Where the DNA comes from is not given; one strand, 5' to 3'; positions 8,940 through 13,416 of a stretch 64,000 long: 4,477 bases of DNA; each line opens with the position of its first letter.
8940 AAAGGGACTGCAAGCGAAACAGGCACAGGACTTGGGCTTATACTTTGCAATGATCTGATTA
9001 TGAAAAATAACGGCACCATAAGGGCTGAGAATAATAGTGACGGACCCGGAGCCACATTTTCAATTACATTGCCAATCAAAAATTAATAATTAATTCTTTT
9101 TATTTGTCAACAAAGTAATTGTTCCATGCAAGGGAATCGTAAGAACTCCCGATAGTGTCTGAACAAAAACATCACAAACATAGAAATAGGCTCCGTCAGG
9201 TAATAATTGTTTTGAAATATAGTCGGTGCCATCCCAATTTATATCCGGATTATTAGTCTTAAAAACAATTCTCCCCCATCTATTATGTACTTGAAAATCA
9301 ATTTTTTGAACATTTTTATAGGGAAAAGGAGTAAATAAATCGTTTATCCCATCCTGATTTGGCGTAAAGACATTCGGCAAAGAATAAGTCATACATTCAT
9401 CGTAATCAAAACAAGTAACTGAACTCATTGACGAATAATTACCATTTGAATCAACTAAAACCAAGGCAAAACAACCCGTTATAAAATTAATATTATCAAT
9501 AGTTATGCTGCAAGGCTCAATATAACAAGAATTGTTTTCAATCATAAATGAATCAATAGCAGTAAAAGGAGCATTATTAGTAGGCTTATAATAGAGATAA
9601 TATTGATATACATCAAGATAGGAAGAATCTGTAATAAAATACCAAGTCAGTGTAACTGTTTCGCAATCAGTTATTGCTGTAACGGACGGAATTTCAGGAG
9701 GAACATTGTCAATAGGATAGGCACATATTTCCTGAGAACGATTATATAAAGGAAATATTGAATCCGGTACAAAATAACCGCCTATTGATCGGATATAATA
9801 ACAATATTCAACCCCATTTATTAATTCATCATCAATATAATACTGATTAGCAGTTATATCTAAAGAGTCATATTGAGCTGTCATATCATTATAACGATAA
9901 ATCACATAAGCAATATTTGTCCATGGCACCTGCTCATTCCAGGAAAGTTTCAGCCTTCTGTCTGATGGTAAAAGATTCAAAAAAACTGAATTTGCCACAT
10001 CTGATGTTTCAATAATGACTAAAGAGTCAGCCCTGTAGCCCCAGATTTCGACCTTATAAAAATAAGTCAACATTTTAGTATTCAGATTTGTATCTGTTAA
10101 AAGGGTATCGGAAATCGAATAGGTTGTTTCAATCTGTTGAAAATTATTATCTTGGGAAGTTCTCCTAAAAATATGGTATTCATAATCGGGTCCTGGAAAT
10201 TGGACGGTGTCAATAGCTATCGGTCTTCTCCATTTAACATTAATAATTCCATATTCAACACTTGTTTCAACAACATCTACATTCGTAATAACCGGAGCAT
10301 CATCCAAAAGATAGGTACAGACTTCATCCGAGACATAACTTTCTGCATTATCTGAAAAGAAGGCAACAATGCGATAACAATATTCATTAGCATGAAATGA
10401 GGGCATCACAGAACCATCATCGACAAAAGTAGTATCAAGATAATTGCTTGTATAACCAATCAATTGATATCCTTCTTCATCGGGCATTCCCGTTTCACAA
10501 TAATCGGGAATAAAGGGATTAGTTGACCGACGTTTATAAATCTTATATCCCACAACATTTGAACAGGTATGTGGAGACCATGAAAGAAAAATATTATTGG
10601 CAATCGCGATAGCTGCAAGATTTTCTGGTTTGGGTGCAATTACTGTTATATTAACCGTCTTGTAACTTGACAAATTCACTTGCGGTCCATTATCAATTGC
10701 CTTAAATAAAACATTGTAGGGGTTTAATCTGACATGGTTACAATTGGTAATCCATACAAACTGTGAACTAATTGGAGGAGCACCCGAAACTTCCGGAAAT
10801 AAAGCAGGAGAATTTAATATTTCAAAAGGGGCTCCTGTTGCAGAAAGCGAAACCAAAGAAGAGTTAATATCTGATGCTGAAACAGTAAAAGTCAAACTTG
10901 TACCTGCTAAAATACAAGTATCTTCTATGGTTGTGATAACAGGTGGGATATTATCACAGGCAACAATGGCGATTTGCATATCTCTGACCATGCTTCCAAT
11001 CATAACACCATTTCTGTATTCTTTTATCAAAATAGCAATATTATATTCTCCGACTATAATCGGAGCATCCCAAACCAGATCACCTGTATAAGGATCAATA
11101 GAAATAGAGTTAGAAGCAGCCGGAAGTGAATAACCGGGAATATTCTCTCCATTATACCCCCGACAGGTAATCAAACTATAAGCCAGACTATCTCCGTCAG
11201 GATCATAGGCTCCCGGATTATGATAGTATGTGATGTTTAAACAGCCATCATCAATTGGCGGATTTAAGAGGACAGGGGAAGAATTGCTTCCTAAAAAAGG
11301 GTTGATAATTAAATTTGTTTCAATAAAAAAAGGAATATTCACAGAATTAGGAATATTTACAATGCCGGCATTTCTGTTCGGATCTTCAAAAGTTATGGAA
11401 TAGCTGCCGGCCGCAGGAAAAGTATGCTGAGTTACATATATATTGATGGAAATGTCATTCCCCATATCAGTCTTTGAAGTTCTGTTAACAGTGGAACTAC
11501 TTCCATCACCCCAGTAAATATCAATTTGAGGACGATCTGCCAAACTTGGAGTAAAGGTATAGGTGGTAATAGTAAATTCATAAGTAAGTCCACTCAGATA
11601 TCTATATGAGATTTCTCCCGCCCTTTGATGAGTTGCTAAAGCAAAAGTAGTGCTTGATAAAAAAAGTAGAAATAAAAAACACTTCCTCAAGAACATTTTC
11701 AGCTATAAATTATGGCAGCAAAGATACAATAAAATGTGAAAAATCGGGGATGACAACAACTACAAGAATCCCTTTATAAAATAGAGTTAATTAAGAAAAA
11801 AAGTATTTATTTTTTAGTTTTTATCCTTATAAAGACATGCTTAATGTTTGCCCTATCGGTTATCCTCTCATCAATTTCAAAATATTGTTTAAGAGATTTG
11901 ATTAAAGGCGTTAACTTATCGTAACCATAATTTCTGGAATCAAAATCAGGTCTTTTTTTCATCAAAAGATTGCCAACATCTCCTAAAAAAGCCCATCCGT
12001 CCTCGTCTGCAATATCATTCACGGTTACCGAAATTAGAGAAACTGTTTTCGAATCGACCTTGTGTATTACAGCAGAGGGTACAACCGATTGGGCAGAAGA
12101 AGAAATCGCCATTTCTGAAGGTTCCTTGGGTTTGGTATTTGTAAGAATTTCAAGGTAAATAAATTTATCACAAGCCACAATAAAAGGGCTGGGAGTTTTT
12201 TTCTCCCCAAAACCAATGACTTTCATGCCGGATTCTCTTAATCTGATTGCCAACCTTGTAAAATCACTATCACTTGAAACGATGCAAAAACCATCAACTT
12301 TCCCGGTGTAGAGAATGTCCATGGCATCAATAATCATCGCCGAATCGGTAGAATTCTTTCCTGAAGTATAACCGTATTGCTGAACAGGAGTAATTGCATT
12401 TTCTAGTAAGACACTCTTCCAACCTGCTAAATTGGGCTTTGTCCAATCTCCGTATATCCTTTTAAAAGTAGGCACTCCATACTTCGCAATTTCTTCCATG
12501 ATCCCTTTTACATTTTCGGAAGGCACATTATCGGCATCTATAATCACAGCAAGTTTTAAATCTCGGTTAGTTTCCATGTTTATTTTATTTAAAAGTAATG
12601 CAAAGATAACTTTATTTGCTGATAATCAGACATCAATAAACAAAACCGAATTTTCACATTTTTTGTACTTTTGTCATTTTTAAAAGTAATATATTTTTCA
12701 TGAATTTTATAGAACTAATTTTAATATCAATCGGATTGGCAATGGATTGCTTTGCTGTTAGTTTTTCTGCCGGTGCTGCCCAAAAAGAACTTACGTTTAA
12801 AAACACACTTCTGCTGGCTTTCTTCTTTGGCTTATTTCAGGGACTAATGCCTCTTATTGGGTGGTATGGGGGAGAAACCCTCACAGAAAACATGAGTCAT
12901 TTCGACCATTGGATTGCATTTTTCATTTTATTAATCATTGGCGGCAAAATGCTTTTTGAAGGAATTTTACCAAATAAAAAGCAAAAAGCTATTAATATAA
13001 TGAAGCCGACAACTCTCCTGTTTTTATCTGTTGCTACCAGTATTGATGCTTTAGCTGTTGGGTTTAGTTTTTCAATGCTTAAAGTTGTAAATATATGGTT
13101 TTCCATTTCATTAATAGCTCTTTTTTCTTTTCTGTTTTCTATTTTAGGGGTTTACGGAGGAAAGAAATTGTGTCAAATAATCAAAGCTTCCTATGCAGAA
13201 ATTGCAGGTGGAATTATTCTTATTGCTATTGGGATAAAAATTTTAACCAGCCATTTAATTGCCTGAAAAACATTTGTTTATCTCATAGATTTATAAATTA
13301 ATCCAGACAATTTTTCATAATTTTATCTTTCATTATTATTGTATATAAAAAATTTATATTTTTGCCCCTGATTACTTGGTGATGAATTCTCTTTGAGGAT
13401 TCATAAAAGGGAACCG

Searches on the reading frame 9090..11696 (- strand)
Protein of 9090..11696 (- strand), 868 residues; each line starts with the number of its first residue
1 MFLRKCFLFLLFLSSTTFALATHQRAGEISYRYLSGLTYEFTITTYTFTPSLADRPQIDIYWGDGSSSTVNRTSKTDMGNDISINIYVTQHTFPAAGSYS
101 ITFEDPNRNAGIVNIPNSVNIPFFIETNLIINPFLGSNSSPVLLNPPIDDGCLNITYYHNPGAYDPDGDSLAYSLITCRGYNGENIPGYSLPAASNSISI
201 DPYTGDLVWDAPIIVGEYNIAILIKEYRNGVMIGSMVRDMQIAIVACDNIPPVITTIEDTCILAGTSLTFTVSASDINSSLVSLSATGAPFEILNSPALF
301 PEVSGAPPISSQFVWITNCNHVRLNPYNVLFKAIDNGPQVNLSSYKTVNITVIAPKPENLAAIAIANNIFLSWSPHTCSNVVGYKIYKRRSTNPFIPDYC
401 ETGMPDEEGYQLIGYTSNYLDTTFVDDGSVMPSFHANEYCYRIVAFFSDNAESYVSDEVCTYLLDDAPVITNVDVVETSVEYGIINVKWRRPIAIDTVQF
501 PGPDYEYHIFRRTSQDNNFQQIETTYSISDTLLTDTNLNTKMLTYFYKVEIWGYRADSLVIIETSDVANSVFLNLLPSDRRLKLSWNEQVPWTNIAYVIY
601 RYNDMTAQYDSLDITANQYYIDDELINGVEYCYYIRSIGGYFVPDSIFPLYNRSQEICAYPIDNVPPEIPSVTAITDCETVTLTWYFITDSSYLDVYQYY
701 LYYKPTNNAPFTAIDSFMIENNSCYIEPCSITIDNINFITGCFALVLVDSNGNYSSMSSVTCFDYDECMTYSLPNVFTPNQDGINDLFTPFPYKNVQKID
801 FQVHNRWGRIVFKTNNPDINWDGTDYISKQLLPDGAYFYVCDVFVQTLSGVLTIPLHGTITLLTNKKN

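Call 7: search_protein_families(library=pfam, proteins=[window:9090-11696:-], max_evalue=0.001)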
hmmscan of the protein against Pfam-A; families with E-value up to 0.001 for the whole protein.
window:9090-11696:- (868 aa): 1 family
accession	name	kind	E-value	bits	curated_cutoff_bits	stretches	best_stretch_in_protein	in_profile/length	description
PF13585.12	CHU_C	-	1.1e-17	64.3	27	1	773-843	3-72/86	CHU_C Type IX secretion signal domain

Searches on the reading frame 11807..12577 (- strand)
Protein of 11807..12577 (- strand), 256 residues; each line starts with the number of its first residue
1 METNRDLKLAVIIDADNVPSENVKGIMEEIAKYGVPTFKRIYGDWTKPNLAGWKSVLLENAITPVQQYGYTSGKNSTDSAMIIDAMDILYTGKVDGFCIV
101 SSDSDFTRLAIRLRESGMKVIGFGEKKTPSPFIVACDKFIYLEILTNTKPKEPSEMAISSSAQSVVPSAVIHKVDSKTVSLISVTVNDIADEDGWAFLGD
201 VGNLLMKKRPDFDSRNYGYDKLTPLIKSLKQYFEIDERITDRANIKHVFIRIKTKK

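Call 4: search_protein_families(library=pfam, proteins=[window:11807-12577:-], max_evalue=0.01)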
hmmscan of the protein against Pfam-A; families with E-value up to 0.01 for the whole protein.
window:11807-12577:- (256 aa): 2 families
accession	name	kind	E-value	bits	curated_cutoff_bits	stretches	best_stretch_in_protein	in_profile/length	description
PF01936.24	NYN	-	2.9e-39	135.3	24.2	1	8-143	1-145/145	NYN domain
PF12872.13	OST-HTH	-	7.9e-18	64.5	23.8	1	173-238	4-64/71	OST-HTH/LOTUS domain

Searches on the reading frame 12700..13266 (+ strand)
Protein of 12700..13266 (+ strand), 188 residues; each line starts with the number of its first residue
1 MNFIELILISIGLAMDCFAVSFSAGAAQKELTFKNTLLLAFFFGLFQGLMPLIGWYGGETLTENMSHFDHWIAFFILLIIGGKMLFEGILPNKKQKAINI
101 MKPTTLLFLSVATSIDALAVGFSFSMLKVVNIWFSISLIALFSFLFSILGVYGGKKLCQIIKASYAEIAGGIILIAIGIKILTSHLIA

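Call 4: search_protein_families(library=pfam, proteins=[window:12700-13266:+], max_evalue=0.01)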
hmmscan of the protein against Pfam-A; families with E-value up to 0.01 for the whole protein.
window:12700-13266:+ (188 aa): 1 family
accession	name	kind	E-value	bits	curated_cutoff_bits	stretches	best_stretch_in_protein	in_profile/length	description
PF02659.21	Mntp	-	1.5e-45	155.2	24.4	1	31-182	2-152/152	Putative manganese efflux pump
